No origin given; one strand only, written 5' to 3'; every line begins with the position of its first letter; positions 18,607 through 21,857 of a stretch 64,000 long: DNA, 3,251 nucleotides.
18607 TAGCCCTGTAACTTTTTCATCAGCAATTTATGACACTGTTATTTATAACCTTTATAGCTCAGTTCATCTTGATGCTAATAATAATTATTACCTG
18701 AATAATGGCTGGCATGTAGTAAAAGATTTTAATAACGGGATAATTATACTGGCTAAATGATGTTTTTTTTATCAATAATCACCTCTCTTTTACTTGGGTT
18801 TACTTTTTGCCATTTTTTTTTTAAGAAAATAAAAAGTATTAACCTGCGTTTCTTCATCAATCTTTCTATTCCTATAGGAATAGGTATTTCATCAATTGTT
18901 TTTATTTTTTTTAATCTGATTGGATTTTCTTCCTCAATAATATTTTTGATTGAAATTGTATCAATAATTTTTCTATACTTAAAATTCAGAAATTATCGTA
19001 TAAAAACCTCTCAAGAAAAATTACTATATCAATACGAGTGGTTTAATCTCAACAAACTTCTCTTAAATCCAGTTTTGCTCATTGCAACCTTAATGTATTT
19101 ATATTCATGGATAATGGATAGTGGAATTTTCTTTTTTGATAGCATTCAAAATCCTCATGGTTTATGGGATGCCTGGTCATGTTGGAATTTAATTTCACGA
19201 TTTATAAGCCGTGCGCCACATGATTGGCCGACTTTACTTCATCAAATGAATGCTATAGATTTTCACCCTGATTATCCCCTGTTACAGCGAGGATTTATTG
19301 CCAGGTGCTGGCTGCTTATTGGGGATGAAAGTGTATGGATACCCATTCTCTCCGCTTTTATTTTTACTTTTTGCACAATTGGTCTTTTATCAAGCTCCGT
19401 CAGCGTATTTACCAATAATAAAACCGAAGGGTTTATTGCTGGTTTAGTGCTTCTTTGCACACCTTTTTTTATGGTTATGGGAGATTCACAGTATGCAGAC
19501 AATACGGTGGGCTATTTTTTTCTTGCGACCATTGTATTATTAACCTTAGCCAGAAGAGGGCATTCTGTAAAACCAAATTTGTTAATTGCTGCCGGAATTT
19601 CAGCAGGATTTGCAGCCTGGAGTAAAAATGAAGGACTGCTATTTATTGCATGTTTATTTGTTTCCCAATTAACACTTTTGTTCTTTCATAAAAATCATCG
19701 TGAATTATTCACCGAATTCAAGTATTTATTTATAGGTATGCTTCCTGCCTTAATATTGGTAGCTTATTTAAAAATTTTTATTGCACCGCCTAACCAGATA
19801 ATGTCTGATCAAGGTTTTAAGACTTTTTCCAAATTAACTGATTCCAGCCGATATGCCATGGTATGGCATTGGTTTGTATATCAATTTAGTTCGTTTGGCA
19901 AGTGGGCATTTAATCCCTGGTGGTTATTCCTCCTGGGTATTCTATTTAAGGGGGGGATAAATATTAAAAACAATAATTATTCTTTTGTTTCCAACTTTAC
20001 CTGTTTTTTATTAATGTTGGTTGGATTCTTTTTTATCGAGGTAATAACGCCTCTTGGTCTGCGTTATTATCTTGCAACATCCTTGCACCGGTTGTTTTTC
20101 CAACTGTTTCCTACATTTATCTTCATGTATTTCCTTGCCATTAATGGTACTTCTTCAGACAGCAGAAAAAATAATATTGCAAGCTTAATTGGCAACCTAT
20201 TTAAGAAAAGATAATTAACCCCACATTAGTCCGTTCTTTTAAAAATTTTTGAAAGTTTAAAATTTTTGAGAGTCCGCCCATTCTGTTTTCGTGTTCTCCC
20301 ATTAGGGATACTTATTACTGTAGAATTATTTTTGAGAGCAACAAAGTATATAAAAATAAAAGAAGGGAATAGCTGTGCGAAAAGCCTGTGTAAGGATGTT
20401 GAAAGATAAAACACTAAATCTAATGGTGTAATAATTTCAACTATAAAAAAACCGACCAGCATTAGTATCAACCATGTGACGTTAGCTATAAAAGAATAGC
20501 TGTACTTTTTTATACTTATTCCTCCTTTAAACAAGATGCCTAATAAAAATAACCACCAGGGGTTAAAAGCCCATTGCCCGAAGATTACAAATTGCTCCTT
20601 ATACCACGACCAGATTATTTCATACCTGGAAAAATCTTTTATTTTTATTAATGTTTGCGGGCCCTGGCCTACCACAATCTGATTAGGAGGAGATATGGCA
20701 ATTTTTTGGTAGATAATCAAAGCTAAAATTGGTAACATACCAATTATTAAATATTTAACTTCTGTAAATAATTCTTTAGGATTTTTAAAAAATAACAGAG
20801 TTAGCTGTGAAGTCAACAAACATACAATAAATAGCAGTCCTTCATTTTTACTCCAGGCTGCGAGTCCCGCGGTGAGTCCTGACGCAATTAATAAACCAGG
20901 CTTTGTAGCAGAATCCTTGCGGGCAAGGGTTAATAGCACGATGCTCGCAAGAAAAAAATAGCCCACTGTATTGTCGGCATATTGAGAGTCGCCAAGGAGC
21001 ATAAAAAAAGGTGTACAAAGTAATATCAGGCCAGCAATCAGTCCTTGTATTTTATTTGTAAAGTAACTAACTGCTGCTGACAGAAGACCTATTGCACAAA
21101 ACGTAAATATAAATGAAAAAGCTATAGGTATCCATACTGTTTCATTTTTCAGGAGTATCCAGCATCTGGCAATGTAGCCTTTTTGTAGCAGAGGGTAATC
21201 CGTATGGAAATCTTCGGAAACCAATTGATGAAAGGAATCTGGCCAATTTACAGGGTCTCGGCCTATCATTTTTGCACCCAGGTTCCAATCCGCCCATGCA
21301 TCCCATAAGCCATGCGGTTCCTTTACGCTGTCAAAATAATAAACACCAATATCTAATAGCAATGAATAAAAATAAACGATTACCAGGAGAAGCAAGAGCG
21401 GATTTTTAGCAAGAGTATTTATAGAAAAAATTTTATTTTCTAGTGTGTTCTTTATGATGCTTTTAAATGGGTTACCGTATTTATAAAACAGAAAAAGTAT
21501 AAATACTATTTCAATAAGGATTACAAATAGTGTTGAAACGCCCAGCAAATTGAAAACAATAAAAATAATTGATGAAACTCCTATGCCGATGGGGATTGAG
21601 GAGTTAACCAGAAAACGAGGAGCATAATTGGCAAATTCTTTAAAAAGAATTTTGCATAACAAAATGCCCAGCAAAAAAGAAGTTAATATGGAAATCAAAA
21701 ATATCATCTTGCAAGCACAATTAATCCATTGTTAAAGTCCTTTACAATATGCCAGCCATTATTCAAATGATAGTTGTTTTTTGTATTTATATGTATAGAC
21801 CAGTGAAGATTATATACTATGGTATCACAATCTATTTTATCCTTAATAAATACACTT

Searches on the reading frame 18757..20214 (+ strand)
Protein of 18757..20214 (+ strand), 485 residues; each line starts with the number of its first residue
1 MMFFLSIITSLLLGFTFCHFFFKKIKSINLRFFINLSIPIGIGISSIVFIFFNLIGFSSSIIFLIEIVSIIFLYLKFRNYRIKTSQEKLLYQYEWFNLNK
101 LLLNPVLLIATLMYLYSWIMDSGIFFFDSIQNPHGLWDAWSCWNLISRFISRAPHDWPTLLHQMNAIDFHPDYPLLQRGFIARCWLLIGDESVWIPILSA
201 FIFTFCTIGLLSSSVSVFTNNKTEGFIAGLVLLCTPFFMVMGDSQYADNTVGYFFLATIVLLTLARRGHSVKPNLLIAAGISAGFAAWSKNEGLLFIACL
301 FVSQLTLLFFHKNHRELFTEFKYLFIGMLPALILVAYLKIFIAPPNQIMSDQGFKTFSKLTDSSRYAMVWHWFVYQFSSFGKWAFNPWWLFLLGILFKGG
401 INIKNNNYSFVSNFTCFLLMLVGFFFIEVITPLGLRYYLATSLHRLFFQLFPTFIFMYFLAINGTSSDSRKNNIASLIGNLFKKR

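Call 7: search_protein_families(library=pfam, proteins=[window:18757-20214:+], max_evalue=0.1)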
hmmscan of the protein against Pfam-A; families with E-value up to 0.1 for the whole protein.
window:18757-20214:+ (485 aa): 1 family
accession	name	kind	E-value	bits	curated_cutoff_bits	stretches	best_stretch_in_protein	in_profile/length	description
PF13231.12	PMT_2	-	6.4e-09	36.7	26.1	1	180-336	8-155/160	Dolichyl-phosphate-mannose-protein mannosyltransferase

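Call 8: search_protein_families(library=ncbifam, proteins=[window:18757-20214:+], max_evalue=0.1)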
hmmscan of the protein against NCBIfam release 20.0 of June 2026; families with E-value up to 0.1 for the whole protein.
window:18757-20214:+ (485 aa): 1 family
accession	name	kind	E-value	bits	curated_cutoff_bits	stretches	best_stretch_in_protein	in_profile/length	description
NF047440.1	LA3751_2_3_fam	subfamily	2.8e-05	23.1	200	1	193-442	99-343/460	LA_3751/LA_3752 family putative glycosyltransferase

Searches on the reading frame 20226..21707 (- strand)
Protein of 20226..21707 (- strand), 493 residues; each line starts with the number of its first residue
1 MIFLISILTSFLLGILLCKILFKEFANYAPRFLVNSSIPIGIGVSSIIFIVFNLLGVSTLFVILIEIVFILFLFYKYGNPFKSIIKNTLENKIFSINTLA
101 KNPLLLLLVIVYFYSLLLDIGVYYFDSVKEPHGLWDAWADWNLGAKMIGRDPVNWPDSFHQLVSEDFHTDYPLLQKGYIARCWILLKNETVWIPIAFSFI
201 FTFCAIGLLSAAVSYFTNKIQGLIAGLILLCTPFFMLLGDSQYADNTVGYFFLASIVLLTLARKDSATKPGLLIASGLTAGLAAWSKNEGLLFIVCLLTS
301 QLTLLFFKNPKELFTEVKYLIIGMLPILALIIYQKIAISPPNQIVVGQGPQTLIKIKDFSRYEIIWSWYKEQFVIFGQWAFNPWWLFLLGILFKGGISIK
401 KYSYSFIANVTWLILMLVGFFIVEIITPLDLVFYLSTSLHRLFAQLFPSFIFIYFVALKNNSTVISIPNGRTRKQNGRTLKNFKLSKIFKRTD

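Call 7: search_protein_families(library=pfam, proteins=[window:20226-21707:-], max_evalue=0.1)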
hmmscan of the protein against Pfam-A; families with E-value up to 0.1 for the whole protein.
window:20226-21707:- (493 aa): 1 family
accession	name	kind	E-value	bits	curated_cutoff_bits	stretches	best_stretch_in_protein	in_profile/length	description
PF13231.12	PMT_2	-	3.3e-07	31.1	26.1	1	177-331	7-154/160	Dolichyl-phosphate-mannose-protein mannosyltransferase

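Call 8: search_protein_families(library=ncbifam, proteins=[window:20226-21707:-], max_evalue=0.1)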
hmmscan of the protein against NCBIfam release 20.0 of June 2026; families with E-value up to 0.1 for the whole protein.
window:20226-21707:- (493 aa): 2 families
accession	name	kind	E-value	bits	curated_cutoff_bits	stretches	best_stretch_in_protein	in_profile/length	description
NF047440.1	LA3751_2_3_fam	subfamily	6.7e-05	21.9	200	1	196-430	103-329/460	LA_3751/LA_3752 family putative glycosyltransferase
NF000149.1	vanXY_G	exception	0.097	11.8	500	0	396-493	160-253/254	D-Ala-D-Ala dipeptidase/D-Ala-D-Ala carboxypeptidase VanXY-G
